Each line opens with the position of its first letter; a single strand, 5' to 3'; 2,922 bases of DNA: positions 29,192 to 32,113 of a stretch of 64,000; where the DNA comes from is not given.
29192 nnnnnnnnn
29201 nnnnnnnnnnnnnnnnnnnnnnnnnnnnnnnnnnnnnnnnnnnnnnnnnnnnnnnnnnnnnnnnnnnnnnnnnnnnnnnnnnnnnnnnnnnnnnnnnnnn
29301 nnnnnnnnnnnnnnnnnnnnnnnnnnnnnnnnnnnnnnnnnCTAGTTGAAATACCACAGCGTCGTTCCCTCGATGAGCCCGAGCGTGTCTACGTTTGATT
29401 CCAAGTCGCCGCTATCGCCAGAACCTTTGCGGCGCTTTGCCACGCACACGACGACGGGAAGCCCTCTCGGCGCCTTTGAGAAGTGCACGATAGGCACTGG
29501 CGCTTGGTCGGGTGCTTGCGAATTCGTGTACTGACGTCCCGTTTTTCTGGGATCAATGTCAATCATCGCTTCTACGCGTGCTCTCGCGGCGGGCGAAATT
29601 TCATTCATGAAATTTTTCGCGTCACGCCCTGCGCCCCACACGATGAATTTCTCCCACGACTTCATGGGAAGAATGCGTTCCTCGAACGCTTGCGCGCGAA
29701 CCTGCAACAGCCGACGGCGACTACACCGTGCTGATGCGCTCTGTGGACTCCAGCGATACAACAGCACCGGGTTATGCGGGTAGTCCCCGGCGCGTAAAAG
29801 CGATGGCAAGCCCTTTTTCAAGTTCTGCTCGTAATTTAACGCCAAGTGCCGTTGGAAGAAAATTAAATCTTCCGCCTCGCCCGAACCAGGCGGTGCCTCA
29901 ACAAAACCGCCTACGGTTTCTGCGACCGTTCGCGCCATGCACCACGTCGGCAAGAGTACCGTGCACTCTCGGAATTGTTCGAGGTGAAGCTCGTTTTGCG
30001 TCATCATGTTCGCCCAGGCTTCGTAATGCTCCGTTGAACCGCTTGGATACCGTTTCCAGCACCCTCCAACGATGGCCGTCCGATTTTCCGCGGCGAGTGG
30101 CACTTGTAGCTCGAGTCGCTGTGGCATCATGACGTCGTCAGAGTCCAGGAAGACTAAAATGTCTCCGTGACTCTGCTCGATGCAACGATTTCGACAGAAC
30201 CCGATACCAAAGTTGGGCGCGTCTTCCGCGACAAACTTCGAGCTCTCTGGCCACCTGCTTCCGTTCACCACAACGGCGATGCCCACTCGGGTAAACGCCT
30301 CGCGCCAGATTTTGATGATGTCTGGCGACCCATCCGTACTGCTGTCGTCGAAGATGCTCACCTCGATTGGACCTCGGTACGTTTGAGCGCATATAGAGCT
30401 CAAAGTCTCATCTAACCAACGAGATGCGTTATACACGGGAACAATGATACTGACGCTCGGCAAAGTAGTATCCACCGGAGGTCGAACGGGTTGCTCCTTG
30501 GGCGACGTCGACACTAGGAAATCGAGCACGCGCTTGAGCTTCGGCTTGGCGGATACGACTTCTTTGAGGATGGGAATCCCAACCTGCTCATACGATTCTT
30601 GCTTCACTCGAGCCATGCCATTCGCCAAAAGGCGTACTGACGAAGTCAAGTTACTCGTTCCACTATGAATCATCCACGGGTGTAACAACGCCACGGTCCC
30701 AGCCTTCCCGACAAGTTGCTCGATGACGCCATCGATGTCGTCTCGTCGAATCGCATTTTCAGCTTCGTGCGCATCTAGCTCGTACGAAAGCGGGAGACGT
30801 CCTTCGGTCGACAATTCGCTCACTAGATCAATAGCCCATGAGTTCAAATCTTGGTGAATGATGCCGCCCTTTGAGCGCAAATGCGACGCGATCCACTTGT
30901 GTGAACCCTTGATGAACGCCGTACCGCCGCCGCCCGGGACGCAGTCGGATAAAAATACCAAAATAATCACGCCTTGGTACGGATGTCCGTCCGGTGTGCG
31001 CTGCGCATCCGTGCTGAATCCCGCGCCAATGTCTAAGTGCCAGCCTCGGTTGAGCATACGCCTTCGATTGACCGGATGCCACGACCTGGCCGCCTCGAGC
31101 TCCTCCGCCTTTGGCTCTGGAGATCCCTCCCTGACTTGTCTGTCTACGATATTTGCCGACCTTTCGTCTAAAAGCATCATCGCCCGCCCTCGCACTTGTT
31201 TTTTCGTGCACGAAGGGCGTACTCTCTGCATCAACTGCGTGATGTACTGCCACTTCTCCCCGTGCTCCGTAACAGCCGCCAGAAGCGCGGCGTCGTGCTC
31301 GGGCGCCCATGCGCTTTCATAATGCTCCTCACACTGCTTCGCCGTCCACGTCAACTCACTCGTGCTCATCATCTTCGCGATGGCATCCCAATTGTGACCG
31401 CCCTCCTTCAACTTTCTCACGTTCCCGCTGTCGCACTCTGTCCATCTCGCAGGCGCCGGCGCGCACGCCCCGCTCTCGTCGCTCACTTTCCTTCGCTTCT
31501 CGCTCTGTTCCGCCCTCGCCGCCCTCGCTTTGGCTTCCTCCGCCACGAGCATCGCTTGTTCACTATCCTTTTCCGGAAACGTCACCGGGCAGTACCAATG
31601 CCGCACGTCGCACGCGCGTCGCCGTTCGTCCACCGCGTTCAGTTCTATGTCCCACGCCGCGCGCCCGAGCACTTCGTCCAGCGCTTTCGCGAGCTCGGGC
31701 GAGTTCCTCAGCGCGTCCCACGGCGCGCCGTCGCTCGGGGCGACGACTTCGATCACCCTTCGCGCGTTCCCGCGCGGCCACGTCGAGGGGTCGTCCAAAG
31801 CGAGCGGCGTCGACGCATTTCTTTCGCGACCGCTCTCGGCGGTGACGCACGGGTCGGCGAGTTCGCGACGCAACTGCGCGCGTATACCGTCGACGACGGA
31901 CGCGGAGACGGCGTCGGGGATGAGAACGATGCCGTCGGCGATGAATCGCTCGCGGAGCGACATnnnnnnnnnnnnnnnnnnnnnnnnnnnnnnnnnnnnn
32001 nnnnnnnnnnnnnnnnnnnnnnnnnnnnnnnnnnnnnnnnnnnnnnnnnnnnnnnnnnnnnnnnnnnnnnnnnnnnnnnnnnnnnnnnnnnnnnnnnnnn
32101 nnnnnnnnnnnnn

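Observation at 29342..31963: One 873 aa protein fuses a PhyH-type 2OG-Fe(II) dioxygenase, split by two SANT/Myb repeats, to a GT2 glycosyltransferase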

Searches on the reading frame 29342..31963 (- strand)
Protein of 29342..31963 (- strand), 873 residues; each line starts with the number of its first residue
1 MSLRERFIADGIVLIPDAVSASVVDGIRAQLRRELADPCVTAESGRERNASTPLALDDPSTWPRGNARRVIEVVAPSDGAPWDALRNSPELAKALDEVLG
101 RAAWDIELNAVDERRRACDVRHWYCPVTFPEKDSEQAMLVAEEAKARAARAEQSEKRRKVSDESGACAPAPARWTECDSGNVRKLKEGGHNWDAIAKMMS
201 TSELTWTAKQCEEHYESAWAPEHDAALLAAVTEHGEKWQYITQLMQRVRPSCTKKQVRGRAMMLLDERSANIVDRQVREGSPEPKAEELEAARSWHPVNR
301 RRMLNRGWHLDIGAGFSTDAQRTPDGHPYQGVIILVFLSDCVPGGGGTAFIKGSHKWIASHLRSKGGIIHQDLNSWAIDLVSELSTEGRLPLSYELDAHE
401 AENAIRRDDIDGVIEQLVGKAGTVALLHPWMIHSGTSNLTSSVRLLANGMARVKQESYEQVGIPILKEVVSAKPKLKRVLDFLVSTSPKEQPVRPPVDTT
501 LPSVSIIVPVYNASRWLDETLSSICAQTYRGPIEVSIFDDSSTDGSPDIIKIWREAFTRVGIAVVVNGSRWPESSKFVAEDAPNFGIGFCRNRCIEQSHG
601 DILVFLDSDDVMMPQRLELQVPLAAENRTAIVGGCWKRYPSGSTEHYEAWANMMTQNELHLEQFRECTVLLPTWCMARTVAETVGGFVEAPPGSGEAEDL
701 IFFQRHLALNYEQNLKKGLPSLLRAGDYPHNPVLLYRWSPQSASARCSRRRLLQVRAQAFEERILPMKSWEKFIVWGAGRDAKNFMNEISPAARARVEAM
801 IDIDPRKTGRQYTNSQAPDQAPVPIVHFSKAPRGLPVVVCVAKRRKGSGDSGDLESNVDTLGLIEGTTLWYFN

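Call 3: search_protein_families(library=pfam, proteins=[window:29342-31963:-], max_evalue=1)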
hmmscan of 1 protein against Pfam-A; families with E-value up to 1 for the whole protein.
window:29342-31963:- (873 aa): 7 families
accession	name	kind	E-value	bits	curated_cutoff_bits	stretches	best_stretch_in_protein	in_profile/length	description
PF00535.33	Glycos_transf_2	-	6.2e-24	85.2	23.3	1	505-677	1-159/168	Glycosyl transferase family 2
PF13641.12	Glyco_tranf_2_3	-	2.7e-10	41.1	27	1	502-668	1-149/230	Glycosyltransferase like family 2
PF05721.19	PhyH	-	2e-09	38.5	22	1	197-444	11-211/213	Phytanoyl-CoA dioxygenase (PhyH)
PF00249.37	Myb_DNA-binding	-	1.4e-07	31.9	24.4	2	218-263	3-44/46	Myb-like DNA-binding domain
PF10111.15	Glyco_tranf_2_2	-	2.3e-06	27.7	27.3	1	506-660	2-147/276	Glycosyltransferase like family 2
PF13921.12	Myb_DNA-bind_6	-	0.00052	20.6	22.9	0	219-253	1-36/60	Myb-like DNA-binding domain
PF13837.12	Myb_DNA-bind_4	-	0.73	10.7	27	0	183-217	27-61/89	Myb/SANT-like DNA-binding domain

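Call 4: search_protein_families(library=ncbifam, proteins=[window:29342-31963:-], max_evalue=1)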
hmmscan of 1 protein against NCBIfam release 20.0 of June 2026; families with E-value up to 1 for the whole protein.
window:29342-31963:- (873 aa): 20 families
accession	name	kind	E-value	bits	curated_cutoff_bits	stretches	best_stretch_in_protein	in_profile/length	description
NF007482.0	PRK10073.1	equivalog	8.9e-16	57.8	423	1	501-631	5-117/334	glycosyltransferase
NF047683.1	TeichurnBiosyTuaG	equivalog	1.1e-15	58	400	1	500-631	4-118/252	teichuronic acid biosynthesis protein TuaG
NF053739.1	GlytfEpsEBac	equivalog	5.8e-12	45.2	450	1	502-633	1-117/265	glycosyltransferase EpsE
TIGR03469.1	HpnB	hypoth_equivalog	5.9e-09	35.4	379.25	1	496-573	38-115/386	hopene-associated glycosyltransferase HpnB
TIGR04242.1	nodulat_NodC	equivalog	1.6e-08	33.9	550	1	499-615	45-147/395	chitooligosaccharide synthase NodC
NF041875.1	EPS_EpsD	equivalog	5.9e-08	32.5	370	1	504-658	1-139/325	exopolysaccharide biosynthesis glycosyltransferase EpsD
TIGR03965.1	mycofact_glyco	equivalog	9.4e-08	31.3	280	1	496-654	69-211/467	mycofactocin biosynthesis glycosyltransferase MftF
NF050050.1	ProtGlycPglI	equivalog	3.1e-07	30.1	500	1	502-635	2-119/306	GalNAc(5)-diNAcBac-PP-undecaprenol beta-1,3-glucosyltransferase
TIGR03937.1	PgaC_IcaA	equivalog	4.9e-07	29.1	422.3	1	493-561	36-103/407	poly-beta-1,6-N-acetyl-D-glucosamine synthase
NF038302.1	EPS_HpsE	equivalog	7.3e-07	28.4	300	1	504-615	3-102/307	hormogonium polysaccharide biosynthesis glycosyltransferase HpsE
TIGR04283.1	glyco_like_mftF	equivalog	8.1e-07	28.8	182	1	504-661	1-131/221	TIGR04283 family arsenosugar biosynthesis glycosyltransferase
TIGR03111.1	glyc2_xrt_Gpos1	hypoth_equivalog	1.1e-06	27.8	363.95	1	463-563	16-111/439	TIGR03111 family XrtG-associated glycosyltransferase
NF041394.1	GtaseAglG_Halo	equivalog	1.6e-05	24.3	440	1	504-634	3-117/304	glucosyl-dolichyl phosphate glucuronosyltransferase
NF045692.1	OglycostaseCruG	equivalog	6.9e-05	21.9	600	1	479-559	16-97/386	2'-O-glycosyltransferase CruG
NF038299.1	EPS_HpsN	equivalog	9.9e-05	21.5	425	1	502-616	1-97/317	hormogonium polysaccharide biosynthesis glycosyltransferase HpsN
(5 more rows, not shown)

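Call 5: search_solved_structures(query=window:29342-31963:-, max_evalue=1, show_alignments=3)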
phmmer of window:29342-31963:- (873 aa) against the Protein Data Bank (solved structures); distinct sequences matched with E-value up to 1: 23.
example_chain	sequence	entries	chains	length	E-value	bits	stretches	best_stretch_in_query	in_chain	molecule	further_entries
2z87_A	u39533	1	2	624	1.2e-08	36.4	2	497-620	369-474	Chondroitin synthase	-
2z86_A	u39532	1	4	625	1.2e-08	36.4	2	497-620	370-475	Chondroitin synthase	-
8vh7_A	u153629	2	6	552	1.9e-08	35.7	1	497-647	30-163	Heparosan synthase B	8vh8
8viw_A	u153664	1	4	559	2e-08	35.7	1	497-647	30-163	Heparosan synthase B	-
6yv7_B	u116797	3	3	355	2.8e-08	35.2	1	496-619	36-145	Glycosyl transferase, family 2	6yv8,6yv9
6yv7_A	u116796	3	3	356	2.8e-08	35.2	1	496-619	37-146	Glycosyl transferase, family 2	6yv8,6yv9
3bcv_A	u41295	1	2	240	5.3e-08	34.3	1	500-660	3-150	Putative glycosyltransferase protein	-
5tze_C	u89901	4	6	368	2.3e-05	25.6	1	504-618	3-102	Glycosyl transferase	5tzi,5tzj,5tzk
5hea_A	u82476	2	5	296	3.1e-05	25.1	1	504-567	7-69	Putative glycosyltransferase (GalT1)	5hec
5tz8_A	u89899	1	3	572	6.3e-05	24.1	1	504-618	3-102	Glycosyl transferase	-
1h7l_A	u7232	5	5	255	0.00034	21.7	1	502-639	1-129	SPORE COAT POLYSACCHARIDE BIOSYNTHESIS PROTEIN SPSA | PROTEIN (SPORE COAT POLYSACCHARIDE BIOSYNTHESIS PROTEIN SPSA)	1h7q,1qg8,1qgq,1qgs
6h1j_A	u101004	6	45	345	0.0047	17.9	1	501-634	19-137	Probable ss-1,3-N-acetylglucosaminyltransferase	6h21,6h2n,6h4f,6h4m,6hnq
2le1_A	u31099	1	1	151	0.016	16.1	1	54-122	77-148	Uncharacterized protein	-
9jma_A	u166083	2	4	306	0.083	13.8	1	584-624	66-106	GalNAc(5)-diNAcBac-PP-undecaprenol beta-1,3-glucosyltransferase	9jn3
2k9n_A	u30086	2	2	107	0.12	13.3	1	185-268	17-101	MYB24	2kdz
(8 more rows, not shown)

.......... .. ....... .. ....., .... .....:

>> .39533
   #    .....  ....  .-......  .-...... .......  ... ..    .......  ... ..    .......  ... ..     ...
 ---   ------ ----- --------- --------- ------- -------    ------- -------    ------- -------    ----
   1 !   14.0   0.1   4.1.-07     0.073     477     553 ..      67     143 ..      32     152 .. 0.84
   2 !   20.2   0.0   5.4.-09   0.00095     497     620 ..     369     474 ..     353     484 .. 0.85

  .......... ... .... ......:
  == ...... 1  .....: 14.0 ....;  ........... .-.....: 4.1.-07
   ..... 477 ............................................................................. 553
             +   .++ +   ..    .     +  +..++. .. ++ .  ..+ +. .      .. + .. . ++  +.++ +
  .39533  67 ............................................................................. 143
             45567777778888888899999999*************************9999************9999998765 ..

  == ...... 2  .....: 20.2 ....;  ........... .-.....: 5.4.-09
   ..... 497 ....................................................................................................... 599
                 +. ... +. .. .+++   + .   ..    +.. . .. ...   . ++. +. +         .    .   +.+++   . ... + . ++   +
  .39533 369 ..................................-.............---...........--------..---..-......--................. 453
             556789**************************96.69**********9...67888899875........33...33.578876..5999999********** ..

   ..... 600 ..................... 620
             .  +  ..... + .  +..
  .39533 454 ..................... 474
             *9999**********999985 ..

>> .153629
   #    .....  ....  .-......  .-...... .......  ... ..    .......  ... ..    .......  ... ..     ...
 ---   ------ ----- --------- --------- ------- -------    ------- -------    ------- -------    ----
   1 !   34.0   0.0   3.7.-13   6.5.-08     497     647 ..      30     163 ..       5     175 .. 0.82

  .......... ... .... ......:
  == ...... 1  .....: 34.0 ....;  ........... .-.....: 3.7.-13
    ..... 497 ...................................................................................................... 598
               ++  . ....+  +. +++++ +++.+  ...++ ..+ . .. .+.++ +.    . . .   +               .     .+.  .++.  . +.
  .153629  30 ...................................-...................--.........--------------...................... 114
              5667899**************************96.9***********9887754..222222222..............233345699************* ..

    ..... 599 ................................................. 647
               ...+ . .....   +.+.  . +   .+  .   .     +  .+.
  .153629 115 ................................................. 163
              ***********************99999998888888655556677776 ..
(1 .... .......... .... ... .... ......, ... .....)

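Call 6: find_homologous_proteins(query=window:29342-31963:-, max_evalue=0.001)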
Query window:29342-31963:- (873 aa): 18 proteins with E <= 0.001 among 8000 candidates.
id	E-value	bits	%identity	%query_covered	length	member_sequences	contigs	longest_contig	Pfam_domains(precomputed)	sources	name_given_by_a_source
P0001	0.0e+0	2016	100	100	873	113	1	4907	PF00249.38,PF10111.15,PF13641.13,PF00535.33,PF05721.20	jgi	jgi:glycosyltransferase involved in cell wall biosynthesis/ectoine hydroxylase-related dioxygenase (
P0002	0.0e+0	1537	76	100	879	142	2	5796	PF00249.38,PF10111.15,PF00535.33,PF05721.20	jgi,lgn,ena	-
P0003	0.0e+0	1520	74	100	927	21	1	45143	PF00249.38,PF10111.15,PF13641.13,PF00535.33,PF05721.20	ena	-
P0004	0.0e+0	1493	73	100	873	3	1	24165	PF00249.38,PF13921.13,PF13641.13,PF00535.33,PF05721.20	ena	-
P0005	0.0e+0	1440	71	100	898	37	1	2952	PF00249.38,PF13921.13,PF13641.13,PF00535.33,PF05721.20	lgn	-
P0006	0.0e+0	1422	70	100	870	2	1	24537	PF00249.38,PF10111.15,PF13641.13,PF00535.33,PF05721.20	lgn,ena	-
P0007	0.0e+0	1401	68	100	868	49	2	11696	PF00249.38,PF10111.15,PF13641.13,PF00535.33,PF05721.20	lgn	-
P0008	2.0e-239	815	54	43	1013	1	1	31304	PF00249.38,PF13921.13,PF00535.33,PF05721.20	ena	-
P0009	2.2e-208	712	40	100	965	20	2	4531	PF00249.38,PF13921.13,PF13641.13,PF00535.33,PF05721.20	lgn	-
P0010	1.2e-207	710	44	43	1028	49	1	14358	PF00249.38,PF13921.13,PF13641.13,PF00535.33,PF05721.20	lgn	-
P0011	4.3e-206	705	45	43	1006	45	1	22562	PF00249.38,PF13921.13,PF13641.13,PF00535.33,PF05721.20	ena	-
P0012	3.0e-205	702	45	42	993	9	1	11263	PF00249.38,PF13921.13,PF13641.13,PF00535.33,PF05721.20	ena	-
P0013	2.0e-200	686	47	42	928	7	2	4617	PF00249.38,PF13921.13,PF13641.13,PF00535.33,PF05721.20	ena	-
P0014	1.9e-195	669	39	100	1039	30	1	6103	PF00249.38,PF13921.13,PF13641.13,PF00535.33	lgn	-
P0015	4.1e-127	443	35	84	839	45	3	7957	PF00535.33,PF05721.20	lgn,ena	-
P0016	5.5e-103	364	41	54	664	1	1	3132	PF00249.38,PF13921.13,PF05721.20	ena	-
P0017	1.4e-50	190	52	11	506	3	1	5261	PF05721.20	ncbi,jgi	jgi:hypothetical protein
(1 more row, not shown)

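Call 7: list_cluster_members(proteins=[window:29345-31963:-])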
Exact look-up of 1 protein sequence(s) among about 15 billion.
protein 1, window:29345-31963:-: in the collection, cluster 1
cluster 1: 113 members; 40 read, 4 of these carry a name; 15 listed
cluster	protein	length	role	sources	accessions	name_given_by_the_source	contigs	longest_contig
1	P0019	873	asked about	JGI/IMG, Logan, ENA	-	glycosyltransferase involved in cell wall biosynthesis/ectoine hydroxylase-related ...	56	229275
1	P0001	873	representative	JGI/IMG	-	glycosyltransferase involved in cell wall biosynthesis/ectoine hydroxylase-related ...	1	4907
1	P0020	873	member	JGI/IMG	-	glycosyltransferase involved in cell wall biosynthesis/ectoine hydroxylase-related ...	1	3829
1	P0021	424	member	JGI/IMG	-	glycosyltransferase involved in cell wall biosynthesis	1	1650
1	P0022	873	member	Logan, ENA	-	-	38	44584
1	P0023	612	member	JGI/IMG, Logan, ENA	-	-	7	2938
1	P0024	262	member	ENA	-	-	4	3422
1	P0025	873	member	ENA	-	-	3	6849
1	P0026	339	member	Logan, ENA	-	-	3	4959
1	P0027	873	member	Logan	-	-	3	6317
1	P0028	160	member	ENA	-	-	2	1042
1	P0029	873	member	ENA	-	-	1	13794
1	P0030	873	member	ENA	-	-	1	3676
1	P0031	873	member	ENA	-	-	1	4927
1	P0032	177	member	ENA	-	-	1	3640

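Call 32: search_protein_families(library=pfam, alignment_id=A4, max_evalue=0.001)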
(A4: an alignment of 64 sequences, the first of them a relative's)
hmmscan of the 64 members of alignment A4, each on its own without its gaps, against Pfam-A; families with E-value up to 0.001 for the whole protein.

A. member 1, P0001 (873 aa): 6 families
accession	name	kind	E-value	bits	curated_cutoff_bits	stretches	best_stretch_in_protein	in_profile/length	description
PF00535.33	Glycos_transf_2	-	6.2e-24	85.2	23.3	1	505-677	1-159/168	Glycosyl transferase family 2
PF05721.19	PhyH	-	1.5e-10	42.1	22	1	197-444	11-211/213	Phytanoyl-CoA dioxygenase (PhyH)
PF13641.12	Glyco_tranf_2_3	-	2.7e-10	41.1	27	1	502-668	1-149/230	Glycosyltransferase like family 2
PF00249.37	Myb_DNA-binding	-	1.4e-07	31.9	24.4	0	218-263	3-44/46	Myb-like DNA-binding domain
PF10111.15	Glyco_tranf_2_2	-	2.3e-06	27.7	27.3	1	506-660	2-147/276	Glycosyltransferase like family 2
PF13921.12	Myb_DNA-bind_6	-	0.00051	20.6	22.9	0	219-253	1-36/60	Myb-like DNA-binding domain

B. families by the number of members that match (of 64 scanned): 22 families
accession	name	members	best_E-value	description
PF05721.19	PhyH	55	6.4e-14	Phytanoyl-CoA dioxygenase (PhyH)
PF00249.37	Myb_DNA-binding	12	7.1e-17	Myb-like DNA-binding domain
PF13921.12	Myb_DNA-bind_6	10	1.6e-14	Myb-like DNA-binding domain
PF00535.33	Glycos_transf_2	9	6.2e-24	Glycosyl transferase family 2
PF13641.12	Glyco_tranf_2_3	6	2.6e-10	Glycosyltransferase like family 2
PF10111.15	Glyco_tranf_2_2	3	1e-08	Glycosyltransferase like family 2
PF12796.13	Ank_2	2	1.7e-34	Ankyrin repeats (3 copies)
PF13637.12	Ank_4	2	1.3e-19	Ankyrin repeats (many copies)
PF00023.36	Ank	2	4.5e-18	Ankyrin repeat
PF13606.12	Ank_3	2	6.4e-16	Ankyrin repeat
PF13855.12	LRR_8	1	2.1e-32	Leucine rich repeat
PF12799.13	LRR_4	1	7.6e-30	Leucine Rich repeats (2 copies)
PF02678.22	Pirin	1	2.9e-21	Pirin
PF05726.19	Pirin_C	1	3e-18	Pirin C-terminal cupin domain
PF14580.12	LRR_9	1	5.4e-12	Leucine-rich repeat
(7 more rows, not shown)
